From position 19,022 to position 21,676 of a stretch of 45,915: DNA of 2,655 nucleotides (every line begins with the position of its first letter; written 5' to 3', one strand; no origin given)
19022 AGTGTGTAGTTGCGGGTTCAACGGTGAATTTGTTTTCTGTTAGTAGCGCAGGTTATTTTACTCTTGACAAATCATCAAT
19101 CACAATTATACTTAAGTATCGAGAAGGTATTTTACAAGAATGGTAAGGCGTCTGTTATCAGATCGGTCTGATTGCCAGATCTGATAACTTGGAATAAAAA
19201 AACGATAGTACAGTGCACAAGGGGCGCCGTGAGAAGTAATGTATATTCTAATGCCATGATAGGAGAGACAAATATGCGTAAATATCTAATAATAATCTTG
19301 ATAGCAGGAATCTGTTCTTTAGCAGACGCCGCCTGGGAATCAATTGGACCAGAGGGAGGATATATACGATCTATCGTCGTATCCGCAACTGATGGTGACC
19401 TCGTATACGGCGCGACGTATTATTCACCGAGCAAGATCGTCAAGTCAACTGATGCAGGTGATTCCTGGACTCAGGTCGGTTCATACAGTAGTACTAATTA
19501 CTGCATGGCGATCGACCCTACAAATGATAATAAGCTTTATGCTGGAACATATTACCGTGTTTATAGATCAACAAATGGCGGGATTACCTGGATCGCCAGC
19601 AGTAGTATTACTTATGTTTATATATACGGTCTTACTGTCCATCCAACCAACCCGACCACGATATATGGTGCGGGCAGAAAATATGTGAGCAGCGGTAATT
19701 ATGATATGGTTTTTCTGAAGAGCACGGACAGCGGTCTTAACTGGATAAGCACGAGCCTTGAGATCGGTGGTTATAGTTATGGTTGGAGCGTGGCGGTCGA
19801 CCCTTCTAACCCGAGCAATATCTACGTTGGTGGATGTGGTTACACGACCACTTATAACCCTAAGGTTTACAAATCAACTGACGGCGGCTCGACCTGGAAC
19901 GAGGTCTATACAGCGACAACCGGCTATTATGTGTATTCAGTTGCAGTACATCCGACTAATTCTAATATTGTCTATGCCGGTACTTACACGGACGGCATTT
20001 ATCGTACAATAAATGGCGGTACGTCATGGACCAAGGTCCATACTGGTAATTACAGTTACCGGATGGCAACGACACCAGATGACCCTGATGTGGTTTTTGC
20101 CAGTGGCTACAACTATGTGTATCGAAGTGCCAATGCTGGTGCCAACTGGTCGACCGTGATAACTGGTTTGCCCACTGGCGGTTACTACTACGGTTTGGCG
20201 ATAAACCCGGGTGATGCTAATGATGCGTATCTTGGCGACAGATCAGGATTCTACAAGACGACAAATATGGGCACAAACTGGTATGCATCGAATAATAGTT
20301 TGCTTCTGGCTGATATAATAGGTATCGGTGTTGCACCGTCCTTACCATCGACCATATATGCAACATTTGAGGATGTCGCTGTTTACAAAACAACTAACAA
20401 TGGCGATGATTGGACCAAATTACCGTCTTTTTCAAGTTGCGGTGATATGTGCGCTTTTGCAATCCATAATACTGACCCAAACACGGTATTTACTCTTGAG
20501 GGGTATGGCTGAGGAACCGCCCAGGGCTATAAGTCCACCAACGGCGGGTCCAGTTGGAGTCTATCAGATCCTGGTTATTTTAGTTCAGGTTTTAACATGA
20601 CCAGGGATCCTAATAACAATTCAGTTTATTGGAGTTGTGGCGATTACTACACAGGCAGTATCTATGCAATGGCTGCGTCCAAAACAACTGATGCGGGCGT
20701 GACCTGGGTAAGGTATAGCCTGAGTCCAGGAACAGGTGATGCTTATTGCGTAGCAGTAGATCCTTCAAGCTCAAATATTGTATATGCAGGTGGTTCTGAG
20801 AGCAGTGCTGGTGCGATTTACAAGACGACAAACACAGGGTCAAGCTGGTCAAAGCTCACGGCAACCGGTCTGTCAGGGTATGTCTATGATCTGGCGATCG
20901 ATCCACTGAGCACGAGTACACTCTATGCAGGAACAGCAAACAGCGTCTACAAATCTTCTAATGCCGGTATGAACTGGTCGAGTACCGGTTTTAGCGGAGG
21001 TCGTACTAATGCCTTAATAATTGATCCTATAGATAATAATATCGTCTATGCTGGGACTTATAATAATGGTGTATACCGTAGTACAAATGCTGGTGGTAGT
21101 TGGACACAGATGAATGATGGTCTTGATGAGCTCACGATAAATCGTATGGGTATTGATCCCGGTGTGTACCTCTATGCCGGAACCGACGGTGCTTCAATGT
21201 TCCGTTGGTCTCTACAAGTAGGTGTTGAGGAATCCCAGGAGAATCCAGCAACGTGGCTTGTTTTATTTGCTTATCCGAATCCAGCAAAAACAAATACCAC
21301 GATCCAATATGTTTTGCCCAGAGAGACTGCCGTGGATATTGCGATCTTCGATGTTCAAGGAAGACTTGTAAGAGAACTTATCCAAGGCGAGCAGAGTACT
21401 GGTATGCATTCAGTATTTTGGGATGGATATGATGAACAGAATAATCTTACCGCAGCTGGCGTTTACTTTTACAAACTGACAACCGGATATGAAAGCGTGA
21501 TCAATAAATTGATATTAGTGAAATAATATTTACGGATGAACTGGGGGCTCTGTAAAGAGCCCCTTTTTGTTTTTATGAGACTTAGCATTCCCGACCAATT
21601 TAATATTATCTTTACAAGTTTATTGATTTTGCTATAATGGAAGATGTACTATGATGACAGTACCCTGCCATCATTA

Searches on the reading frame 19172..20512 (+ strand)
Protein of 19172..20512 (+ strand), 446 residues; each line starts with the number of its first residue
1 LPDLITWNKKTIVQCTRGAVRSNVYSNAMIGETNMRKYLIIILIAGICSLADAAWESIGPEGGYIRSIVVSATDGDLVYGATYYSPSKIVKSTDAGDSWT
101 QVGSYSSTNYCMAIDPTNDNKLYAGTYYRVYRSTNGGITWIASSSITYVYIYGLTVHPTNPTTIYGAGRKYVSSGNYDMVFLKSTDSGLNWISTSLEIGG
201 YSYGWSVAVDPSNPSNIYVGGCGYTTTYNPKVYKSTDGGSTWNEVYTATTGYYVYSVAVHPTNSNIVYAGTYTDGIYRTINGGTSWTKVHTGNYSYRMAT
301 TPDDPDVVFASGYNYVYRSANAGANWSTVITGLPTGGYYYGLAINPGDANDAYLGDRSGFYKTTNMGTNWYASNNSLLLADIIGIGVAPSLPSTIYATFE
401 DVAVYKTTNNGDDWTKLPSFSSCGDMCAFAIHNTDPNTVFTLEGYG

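Call 61: search_protein_families(library=pfam, proteins=[window:19172-20512:+], max_evalue=0.0001)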
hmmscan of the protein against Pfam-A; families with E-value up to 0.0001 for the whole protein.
window:19172-20512:+ (446 aa): 1 family
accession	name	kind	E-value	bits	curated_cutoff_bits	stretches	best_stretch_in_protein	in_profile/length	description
PF15902.12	Sortilin-Vps10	-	7.8e-25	88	33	3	231-312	2-87/446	Sortilin, neurotensin receptor 3,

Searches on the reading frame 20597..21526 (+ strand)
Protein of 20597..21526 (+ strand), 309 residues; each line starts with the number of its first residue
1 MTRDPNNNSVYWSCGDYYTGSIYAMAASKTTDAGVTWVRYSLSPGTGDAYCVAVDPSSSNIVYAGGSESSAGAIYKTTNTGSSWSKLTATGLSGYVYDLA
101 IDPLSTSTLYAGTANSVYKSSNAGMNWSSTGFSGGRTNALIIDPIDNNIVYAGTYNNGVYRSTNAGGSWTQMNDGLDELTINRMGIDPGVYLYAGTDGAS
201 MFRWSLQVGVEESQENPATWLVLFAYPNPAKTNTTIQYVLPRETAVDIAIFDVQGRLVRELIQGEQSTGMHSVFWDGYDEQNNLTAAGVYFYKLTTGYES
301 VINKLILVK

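Call 61: search_protein_families(library=pfam, proteins=[window:20597-21526:+], max_evalue=0.0001)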
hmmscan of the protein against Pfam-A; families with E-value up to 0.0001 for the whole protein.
window:20597-21526:+ (309 aa): 3 families
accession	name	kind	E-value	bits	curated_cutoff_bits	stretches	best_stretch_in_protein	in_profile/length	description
PF13860.13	FlgD_ig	-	4.6e-10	39.8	27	1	232-296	10-75/79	FlgD Ig-like domain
PF15902.12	Sortilin-Vps10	-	3e-09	36.6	33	0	115-172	1-60/446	Sortilin, neurotensin receptor 3,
PF18962.6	Por_Secre_tail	-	4.6e-09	36.9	27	1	226-306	2-74/75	Secretion system C-terminal sorting domain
